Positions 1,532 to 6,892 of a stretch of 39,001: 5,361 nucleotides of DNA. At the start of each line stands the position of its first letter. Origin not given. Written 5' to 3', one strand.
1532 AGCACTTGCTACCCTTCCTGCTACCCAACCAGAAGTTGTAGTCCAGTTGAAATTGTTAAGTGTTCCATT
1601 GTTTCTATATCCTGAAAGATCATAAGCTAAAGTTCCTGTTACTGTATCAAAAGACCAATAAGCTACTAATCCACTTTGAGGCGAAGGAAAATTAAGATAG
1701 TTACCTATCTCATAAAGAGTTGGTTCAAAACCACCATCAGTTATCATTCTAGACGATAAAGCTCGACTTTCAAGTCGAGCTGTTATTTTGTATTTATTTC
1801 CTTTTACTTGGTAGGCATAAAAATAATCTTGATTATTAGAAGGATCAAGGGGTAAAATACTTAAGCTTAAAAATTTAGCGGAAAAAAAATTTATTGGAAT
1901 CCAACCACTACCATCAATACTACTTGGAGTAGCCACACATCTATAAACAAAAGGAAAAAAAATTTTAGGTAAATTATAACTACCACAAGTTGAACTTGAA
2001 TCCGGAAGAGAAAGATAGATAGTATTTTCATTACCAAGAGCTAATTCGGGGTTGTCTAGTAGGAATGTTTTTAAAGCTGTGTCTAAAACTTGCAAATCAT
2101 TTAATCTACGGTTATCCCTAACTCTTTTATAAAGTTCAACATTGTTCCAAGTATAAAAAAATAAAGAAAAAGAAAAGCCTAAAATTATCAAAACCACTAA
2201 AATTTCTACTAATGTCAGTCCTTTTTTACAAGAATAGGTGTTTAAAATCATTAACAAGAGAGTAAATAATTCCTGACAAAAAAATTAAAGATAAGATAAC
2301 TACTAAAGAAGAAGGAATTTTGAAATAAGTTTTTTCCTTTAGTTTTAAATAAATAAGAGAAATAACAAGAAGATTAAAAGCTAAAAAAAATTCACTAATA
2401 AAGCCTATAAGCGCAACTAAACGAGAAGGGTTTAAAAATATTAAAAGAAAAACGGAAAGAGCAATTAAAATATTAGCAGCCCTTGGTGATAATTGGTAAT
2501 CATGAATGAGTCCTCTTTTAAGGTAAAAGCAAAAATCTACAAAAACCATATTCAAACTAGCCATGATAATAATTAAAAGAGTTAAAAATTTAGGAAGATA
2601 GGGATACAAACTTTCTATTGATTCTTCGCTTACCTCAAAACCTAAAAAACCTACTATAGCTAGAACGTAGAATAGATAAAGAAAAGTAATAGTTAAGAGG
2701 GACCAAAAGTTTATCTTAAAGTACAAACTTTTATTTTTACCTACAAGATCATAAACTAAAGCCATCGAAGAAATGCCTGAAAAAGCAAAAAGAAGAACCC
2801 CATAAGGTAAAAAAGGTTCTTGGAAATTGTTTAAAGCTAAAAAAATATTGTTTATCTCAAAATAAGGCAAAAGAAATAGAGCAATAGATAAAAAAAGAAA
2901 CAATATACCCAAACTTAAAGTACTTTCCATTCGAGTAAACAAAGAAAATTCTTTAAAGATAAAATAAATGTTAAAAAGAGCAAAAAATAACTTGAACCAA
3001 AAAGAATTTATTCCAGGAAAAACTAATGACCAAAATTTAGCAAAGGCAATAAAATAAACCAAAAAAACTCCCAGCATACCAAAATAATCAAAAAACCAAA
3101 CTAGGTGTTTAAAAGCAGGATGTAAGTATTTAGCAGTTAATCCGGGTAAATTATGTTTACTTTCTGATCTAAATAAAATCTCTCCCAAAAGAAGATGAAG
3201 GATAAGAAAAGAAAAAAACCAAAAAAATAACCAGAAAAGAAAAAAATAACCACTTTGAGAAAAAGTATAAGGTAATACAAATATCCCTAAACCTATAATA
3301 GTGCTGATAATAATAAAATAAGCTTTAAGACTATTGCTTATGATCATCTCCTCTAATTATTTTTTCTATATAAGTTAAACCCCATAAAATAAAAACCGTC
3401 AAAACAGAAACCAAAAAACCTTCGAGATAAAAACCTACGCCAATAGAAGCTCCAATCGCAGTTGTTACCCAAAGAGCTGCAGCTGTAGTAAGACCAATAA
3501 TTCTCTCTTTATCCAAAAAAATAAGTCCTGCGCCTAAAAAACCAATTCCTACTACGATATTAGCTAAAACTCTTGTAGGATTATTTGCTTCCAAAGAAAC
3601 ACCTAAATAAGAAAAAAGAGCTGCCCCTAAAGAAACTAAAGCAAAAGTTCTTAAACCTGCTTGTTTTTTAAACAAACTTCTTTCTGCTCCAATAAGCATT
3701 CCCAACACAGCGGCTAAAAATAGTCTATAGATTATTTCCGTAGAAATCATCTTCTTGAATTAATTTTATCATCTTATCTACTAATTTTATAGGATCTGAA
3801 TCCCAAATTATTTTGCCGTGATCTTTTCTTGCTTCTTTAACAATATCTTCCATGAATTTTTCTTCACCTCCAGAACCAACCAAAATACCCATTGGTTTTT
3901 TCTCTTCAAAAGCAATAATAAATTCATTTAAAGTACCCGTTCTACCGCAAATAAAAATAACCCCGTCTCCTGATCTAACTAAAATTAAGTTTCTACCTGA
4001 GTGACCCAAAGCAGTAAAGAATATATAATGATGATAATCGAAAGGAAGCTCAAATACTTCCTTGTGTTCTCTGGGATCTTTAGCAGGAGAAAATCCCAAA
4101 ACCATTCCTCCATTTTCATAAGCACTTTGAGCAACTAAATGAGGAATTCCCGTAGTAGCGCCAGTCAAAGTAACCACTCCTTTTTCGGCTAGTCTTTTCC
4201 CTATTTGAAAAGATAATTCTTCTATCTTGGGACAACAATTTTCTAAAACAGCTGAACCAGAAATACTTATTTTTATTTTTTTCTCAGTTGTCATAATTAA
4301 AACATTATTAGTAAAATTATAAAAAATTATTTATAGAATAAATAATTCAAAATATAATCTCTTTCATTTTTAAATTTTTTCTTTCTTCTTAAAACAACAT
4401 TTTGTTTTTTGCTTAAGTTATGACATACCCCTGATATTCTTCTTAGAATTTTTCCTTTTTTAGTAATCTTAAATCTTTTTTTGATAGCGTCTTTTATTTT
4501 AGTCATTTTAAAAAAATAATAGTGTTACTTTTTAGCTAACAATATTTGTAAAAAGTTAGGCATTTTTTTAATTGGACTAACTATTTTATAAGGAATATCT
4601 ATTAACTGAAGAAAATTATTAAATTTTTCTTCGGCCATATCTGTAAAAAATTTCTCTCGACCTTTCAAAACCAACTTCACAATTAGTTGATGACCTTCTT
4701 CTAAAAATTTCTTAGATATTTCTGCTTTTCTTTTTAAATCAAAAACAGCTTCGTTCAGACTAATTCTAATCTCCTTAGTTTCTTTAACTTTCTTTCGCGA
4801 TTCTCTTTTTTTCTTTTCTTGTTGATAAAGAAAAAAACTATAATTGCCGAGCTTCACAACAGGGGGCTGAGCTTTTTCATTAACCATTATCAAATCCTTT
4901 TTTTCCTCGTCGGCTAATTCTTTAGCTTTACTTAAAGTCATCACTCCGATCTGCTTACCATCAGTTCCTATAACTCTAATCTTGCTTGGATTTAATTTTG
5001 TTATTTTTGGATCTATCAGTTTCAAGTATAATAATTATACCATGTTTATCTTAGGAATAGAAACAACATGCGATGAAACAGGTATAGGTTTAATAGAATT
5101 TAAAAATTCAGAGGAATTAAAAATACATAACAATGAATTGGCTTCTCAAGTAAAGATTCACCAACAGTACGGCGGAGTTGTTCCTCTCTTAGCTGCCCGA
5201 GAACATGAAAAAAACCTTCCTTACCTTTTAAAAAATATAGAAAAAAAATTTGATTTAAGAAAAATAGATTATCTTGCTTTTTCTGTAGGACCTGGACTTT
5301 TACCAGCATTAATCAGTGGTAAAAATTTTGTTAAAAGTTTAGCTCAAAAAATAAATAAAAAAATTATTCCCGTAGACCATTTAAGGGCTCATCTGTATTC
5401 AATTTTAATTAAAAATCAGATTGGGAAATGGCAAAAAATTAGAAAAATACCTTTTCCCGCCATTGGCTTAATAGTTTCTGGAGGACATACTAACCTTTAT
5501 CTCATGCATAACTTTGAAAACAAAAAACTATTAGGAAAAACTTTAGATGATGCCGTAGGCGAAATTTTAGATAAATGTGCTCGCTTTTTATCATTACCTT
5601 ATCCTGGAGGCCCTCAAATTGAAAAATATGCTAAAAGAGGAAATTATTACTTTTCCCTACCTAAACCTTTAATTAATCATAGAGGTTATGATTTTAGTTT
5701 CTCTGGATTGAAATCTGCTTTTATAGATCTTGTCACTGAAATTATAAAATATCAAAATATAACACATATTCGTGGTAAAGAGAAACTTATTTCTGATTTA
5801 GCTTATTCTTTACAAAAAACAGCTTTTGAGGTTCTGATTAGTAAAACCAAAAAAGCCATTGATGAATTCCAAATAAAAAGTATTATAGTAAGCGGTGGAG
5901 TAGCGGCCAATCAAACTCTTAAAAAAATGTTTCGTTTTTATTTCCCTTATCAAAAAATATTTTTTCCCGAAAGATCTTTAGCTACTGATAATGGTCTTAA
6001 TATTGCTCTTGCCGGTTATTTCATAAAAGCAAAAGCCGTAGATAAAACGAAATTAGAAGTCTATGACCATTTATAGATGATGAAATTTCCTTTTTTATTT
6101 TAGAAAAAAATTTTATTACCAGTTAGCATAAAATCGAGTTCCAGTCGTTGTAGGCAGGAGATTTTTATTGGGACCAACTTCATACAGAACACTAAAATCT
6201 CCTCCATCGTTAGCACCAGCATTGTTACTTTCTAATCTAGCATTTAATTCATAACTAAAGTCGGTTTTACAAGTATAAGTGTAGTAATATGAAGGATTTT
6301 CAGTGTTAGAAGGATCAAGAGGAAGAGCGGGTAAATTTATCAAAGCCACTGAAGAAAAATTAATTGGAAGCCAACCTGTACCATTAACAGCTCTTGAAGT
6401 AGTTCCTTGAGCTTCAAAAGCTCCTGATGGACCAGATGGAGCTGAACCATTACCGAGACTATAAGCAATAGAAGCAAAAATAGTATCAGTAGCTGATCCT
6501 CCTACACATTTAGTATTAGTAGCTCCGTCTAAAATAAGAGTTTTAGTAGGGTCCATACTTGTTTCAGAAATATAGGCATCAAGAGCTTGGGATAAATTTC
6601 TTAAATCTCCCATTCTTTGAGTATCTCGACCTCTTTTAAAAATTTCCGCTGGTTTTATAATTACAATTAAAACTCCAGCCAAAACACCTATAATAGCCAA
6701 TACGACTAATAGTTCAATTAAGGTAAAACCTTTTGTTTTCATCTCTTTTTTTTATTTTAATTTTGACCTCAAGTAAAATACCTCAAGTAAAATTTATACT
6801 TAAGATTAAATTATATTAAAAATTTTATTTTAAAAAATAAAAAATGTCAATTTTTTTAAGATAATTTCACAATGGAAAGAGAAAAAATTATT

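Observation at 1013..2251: Pilin scaffold carrying a LamG/ConA-like lectin module, paralogous to the major pilin 4 kb away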

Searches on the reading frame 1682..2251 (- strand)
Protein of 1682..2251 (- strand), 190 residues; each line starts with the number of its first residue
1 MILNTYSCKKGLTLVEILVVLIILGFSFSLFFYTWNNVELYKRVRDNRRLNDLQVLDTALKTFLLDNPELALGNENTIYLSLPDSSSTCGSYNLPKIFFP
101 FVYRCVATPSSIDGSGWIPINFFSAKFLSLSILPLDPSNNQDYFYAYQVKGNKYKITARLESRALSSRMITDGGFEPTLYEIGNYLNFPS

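Call 62: search_protein_representatives(protein=window:1682-2251:-)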
Query: 190 residues. Proteins with E-value up to 0.001 (for the whole library): 2927; up to 1e-10: 1571; up to 1e-30: 45. The best 150 are listed.
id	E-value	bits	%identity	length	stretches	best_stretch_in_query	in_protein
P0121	1.6e-68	246.4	61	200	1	9-188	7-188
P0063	4.8e-60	218.8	53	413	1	7-190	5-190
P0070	5.6e-55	202.3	52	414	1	8-190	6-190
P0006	1.6e-52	194.3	54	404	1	7-190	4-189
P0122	5.4e-52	192.6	47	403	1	6-190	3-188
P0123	4.0e-44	166.9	44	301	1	8-189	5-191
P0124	2.3e-42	161.2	49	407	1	9-190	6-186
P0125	1.3e-41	158.7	43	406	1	8-188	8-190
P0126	2.0e-36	141.8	42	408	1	4-187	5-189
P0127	2.7e-35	138.1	42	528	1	9-186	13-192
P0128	5.5e-35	137.1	43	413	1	11-187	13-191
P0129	4.1e-34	134.3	44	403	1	11-186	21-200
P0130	4.6e-34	134.1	42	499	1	8-186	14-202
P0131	6.3e-34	133.7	44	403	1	9-187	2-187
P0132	8.6e-34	133.2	43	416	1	9-184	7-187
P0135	5.7e-33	130.6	43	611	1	10-187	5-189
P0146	9.3e-32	126.6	38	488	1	4-186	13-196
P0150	1.6e-31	125.8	40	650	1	10-186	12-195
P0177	1.3e-29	119.6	41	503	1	10-184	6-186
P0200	8.9e-29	116.9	38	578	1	10-183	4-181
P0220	3.4e-28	115.0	41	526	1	10-185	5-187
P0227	6.4e-28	114.1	34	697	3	63-184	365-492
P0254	2.2e-27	112.3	35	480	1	11-188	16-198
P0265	3.7e-27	111.6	36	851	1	9-186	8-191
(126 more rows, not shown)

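Call 67: search_protein_families(library=pfam, proteins=[P0135, P0150, P0200, P0227, P0265, P0130, P0177, P0220, P0146, P0254], max_evalue=0.001)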
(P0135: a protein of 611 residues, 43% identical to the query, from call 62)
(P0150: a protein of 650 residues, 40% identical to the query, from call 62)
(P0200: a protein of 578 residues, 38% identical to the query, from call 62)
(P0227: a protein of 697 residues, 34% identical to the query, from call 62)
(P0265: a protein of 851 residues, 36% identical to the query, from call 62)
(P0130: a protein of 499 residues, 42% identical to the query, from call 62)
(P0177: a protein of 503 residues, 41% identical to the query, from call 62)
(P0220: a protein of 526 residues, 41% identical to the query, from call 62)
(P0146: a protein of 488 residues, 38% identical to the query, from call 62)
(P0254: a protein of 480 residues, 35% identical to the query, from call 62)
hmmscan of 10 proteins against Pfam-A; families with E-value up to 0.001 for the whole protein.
P0135 (611 aa): 2 families
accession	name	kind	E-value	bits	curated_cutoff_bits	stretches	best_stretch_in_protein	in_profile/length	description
PF10102.14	DUF2341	-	2.6e-33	114.8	23.4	1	356-438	1-83/84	Domain of unknown function (DUF2341)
PF07963.17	N_methyl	-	0.00021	21.2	21.2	1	5-27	5-27/27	Prokaryotic N-terminal methylation motif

P0150 (650 aa): 1 family
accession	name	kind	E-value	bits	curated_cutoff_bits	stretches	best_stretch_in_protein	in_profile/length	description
PF17164.10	DUF5122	-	0.00037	21.1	27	0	350-381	2-32/36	Domain of unknown function (DUF5122) beta-propeller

P0200 (578 aa): 0 families

P0227 (697 aa): 1 family
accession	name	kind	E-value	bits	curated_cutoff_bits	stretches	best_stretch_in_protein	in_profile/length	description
PF13385.13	Laminin_G_3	-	4.5e-09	37.1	27.6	1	567-695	25-143/151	Concanavalin A-like lectin/glucanases superfamily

P0265 (851 aa): 5 families
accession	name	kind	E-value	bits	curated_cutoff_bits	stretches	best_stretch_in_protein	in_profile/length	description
PF01344.31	Kelch_1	-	5.6e-15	55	20.1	0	775-810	7-46/46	Kelch motif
PF13964.12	Kelch_6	-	1.7e-06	28.2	25.3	0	777-809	10-46/50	Kelch motif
PF07963.17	N_methyl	-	2.3e-05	24.2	21.2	1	8-30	4-26/27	Prokaryotic N-terminal methylation motif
PF13415.12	Kelch_3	-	6.9e-05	23.4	22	0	375-399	14-38/48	Galactose oxidase, central domain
PF07646.21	Kelch_2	-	0.00052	20.3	21.3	0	787-809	25-47/48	Kelch motif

P0130 (499 aa): 1 family
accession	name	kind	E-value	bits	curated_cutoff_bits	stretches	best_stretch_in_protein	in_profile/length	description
PF07963.17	N_methyl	-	4.3e-06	26.5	21.2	1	13-37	2-26/27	Prokaryotic N-terminal methylation motif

P0177 (503 aa): 6 families
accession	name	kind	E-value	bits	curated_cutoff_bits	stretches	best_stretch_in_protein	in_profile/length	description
PF25390.1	WD40_RLD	-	2.1e-28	100.1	150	1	324-457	153-291/363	RCC1-like domain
PF00415.24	RCC1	-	6.5e-26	91.1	21.7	3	380-427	1-50/50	Regulator of chromosome condensation (RCC1) repeat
PF13540.12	RCC1_2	-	4e-24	84.2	22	2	415-443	2-30/30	Regulator of chromosome condensation (RCC1) repeat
PF10102.14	DUF2341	-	3.1e-22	79.3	23.4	1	241-310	1-69/84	Domain of unknown function (DUF2341)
PF07963.17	N_methyl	-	8.3e-05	22.4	21.2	1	3-21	2-20/27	Prokaryotic N-terminal methylation motif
PF25384.1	Alsin_RLD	-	0.00012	21.9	100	0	415-453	278-316/405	Alsin RCC1-like domain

P0220 (526 aa): 2 families
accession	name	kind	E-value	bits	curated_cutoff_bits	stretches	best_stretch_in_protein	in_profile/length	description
PF08309.17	LVIVD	-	2e-32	110.7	20.2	4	369-406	3-39/42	LVIVD repeat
PF07963.17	N_methyl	-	1.9e-05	24.5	21.2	1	1-26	1-26/27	Prokaryotic N-terminal methylation motif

P0146 (488 aa): 1 family
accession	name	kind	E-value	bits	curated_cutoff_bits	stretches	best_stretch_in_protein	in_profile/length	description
PF07963.17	N_methyl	-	1e-07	31.7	21.2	1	17-40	3-26/27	Prokaryotic N-terminal methylation motif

P0254 (480 aa): 2 families
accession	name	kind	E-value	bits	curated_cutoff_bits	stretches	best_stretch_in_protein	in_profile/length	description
PF03781.23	FGE-sulfatase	-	3.8e-08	33.8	23.3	1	246-383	65-194/255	Sulfatase-modifying factor enzyme 1-like domain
PF07963.17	N_methyl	-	5.1e-05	23.1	21.2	1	13-36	3-26/27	Prokaryotic N-terminal methylation motif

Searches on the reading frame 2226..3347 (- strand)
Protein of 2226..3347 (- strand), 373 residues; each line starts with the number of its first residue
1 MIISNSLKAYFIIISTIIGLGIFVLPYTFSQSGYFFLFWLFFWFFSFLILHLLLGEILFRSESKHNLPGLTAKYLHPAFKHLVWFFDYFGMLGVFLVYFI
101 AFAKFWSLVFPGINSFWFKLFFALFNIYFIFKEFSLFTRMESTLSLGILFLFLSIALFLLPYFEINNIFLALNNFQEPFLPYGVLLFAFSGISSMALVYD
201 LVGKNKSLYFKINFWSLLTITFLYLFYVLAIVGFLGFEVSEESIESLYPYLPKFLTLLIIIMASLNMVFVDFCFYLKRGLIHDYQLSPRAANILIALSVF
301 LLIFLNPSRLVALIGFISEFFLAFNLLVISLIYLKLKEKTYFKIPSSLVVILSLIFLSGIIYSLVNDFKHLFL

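Call 3: search_protein_families(library=pfam, proteins=[window:2226-3347:-], max_evalue=0.1)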
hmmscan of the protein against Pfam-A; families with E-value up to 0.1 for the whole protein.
window:2226-3347:- (373 aa): 1 family
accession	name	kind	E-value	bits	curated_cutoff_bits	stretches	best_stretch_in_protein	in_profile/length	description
PF01490.24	Aa_trans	-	0.0015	17.7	25.6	1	7-265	6-288/410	Transmembrane amino acid transporter protein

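Call 53: search_protein_families(library=ncbifam, proteins=[window:2226-3347:-], max_evalue=0.01)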
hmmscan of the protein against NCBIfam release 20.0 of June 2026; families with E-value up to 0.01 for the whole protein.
window:2226-3347:- (373 aa): 0 families

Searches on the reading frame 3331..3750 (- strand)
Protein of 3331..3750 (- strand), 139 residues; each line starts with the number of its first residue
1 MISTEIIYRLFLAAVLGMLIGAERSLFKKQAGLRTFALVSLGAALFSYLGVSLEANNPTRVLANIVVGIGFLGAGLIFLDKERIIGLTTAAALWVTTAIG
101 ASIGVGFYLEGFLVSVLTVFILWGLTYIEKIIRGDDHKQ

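Call 3: search_protein_families(library=pfam, proteins=[window:3331-3750:-], max_evalue=0.1)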
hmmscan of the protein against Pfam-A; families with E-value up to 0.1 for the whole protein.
window:3331-3750:- (139 aa): 1 family
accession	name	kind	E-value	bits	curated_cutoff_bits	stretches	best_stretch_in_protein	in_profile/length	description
PF02308.21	MgtC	-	5.5e-36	124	31.4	1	10-130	1-120/121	MgtC family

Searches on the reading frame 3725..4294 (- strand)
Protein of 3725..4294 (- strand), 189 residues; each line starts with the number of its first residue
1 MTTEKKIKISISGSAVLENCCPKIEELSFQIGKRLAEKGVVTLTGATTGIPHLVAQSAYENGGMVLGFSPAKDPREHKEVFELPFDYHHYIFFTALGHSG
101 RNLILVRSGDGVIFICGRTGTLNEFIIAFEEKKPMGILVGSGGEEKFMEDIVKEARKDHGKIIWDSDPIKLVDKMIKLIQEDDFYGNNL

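Call 3: search_protein_families(library=pfam, proteins=[window:3725-4294:-], max_evalue=0.1)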
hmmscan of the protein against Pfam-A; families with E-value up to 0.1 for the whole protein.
window:3725-4294:- (189 aa): 2 families
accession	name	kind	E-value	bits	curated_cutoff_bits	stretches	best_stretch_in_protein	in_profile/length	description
PF18306.6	LDcluster4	-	2.4e-30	105.6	26.3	1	6-170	1-149/151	SLOG cluster4 family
PF03641.19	Lysine_decarbox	-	0.00029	21.5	27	1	53-130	3-74/131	Possible lysine decarboxylase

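Call 53: search_protein_families(library=ncbifam, proteins=[window:3725-4294:-], max_evalue=0.01)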
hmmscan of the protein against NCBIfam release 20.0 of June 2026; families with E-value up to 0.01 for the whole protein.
window:3725-4294:- (189 aa): 2 families
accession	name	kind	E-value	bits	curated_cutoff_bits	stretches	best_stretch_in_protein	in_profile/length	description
TIGR00725.1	TIGR00725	hypoth_equivalog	7.9e-22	77.4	106.9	1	7-175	2-158/159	TIGR00725 family protein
TIGR00730.1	TIGR00730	subfamily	5.6e-06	26.2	96.35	1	25-126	18-114/178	TIGR00730 family Rossman fold protein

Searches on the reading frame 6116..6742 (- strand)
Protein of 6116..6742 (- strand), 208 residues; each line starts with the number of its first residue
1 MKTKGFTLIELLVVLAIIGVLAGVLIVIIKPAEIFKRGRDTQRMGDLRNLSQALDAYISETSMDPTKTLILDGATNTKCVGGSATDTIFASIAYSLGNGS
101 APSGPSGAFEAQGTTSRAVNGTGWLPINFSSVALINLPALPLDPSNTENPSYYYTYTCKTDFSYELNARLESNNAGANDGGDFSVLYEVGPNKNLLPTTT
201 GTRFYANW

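Call 3: search_protein_families(library=pfam, proteins=[window:6116-6742:-], max_evalue=0.1)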
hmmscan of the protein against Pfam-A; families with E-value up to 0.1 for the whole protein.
window:6116-6742:- (208 aa): 1 family
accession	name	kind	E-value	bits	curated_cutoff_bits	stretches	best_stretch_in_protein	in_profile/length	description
PF07963.17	N_methyl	-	3.2e-08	33.2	21.2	1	2-25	3-26/27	Prokaryotic N-terminal methylation motif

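Call 39: find_encoding_contigs(protein=window:6116-6742:-, flank=3000, max_places=4)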
Protein window:6116-6742:- (208 aa): no gene with exactly this product is on record in the collection.

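Call 45: predict_structure(alignment_id=A2)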
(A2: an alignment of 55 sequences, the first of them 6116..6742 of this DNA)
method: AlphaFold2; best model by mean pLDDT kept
length: 208 residues; sequences in the alignment: 55
mean_pLDDT: 75.3   pTM: 0.74
mean pLDDT of the five models: 75.3, 74.9, 72.7, 70.7, 66.2
residues with pLDDT >= 90: 58; 70-90: 81; 50-70: 37; < 50: 32
segments of 3 or more residues with pLDDT < 50: 72-76, 80-83, 105-109, 200-208
pLDDT, mean of each block of 10 residues (from residue 1): 79 97 92 91 94 89 57 48 59 56 48 71 85 85 79 83 87 79 87 70 34
secondary structure, 60 per line:
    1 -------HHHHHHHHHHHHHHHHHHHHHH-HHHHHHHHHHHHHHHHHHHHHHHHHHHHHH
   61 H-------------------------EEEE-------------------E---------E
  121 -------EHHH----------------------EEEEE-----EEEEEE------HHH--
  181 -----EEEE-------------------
elements in order: H8-29 H31-61 E87-90 E154-158 E164-169 E186-189

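Call 47: fold_search(model_id=the predicted structure, library=pdb)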
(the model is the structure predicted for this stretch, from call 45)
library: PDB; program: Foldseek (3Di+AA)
matches with E <= 10: 102; with E <= 0.001: 0
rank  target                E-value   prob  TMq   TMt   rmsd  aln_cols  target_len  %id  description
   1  4jnf                  1.2e+00  0.12  0.14  0.13   5.9        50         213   10  Allosteric opening of the polypeptide-binding site when an Hsp70 binds ATP (released 2013-05-29)
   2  9dyu_MODEL_1_A        1.7e+00  0.08  0.13  0.19   8.2        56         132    9  Assembly and functional mechanisms of the Hsp70-Hsp40 chaperone machinery (released 2025-10-22)
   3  8ixi_B                2.0e+00  0.07  0.13  0.10   7.6        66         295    6  Crystal structure of macrolide phosphotransferase from Klebsiella pneumoniae (released 2024-01-31)
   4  4f01_A                2.3e+00  0.12  0.12  0.12   2.6        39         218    8  Crystal structure of an artificial dimeric DnaK complex (released 2013-04-17)
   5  1u00_A                2.4e+00  0.06  0.12  0.11   8.9        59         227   17  HscA substrate binding domain complexed with the IscU recognition peptide ELPPVKIHC (released 2004-10-05)
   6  4r5k_B                3.3e+00  0.09  0.12  0.11   3.2        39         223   13  Crystal structure of the DnaK C-terminus (Dnak-SBD-B) (released 2014-09-10)
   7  7w1a_A                3.5e+00  0.05  0.13  0.10   7.5        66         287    6  Crystal Structure of MPH-E in complex with GMP and Azithromycin (released 2023-04-26)
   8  4r5j_A                3.7e+00  0.09  0.12  0.12   2.5        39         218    8  Crystal structure of the DnaK C-terminus (Dnak-SBD-A) (released 2014-09-10)
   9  4r5k_A                3.7e+00  0.08  0.12  0.11   3.6        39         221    8  Crystal structure of the DnaK C-terminus (Dnak-SBD-B) (released 2014-09-10)
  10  4r5g_A                3.9e+00  0.08  0.12  0.12   3.1        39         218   13  Crystal structure of the DnaK C-terminus with the inhibitor PET-16 (released 2014-09-10)
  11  8ixi_A                3.9e+00  0.05  0.14  0.11   7.1        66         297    6  Crystal structure of macrolide phosphotransferase from Klebsiella pneumoniae (released 2024-01-31)
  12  7w1a_B                3.9e+00  0.04  0.13  0.10   7.7        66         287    6  Crystal Structure of MPH-E in complex with GMP and Azithromycin (released 2023-04-26)
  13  7w19_A                4.2e+00  0.02  0.10  0.07   4.6        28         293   11  Crystal Structure of Acinetobacter baumannii MPH-E (released 2022-12-07)
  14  3dpo_B                4.5e+00  0.07  0.11  0.11   5.0        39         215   13  Crystal structure of the substrate binding domain of E. coli DnaK in complex with a short pyrrhocoricin-derived inhibi (released 2009-03-10)
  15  4r5j_B                4.5e+00  0.07  0.12  0.11   3.6        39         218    8  Crystal structure of the DnaK C-terminus (Dnak-SBD-A) (released 2014-09-10)
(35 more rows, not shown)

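Call 53: search_protein_families(library=ncbifam, proteins=[window:6116-6742:-], max_evalue=0.01)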
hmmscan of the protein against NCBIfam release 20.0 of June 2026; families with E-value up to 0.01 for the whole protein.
window:6116-6742:- (208 aa): 9 families
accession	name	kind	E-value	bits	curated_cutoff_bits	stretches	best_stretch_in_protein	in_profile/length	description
TIGR01710.1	typeII_sec_gspG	equivalog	1.4e-08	34.9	88.85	1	4-67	1-62/134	type II secretion system major pseudopilin GspG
TIGR02532.1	IV_pilin_GFxxxE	domain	3.8e-08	32.8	16.3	1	4-25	2-23/24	prepilin-type N-terminal cleavage/methylation domain-containing protein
TIGR01708.2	typeII_sec_gspH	equivalog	3.7e-07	30.3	80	1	4-30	2-28/169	type II secretion system minor pseudopilin GspH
NF041775.1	typeIV_PilA_Myxo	equivalog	1.8e-05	24.8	400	1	3-60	10-65/214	type IV pilin protein PilA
NF040999.1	pilin_ComGC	equivalog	4.4e-05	23.6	75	1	4-26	2-22/84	competence type IV pilus major pilin ComGC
NF041013.1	T4P_ComGE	equivalog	7.6e-05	22.7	49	1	2-29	2-29/83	competence type IV pilus minor pilin ComGE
NF007862.0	PRK10574.1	equivalog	0.0003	20.9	138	1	2-26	3-27/145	prepilin peptidase-dependent pilin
NF041002.1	pilin_ComGF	equivalog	0.0018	18.5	80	1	4-62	2-60/139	competence type IV pilus minor pilin ComGF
NF040982.1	ComGD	equivalog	0.0031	17.9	70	1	4-31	2-29/139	competence type IV pilus minor pilin ComGD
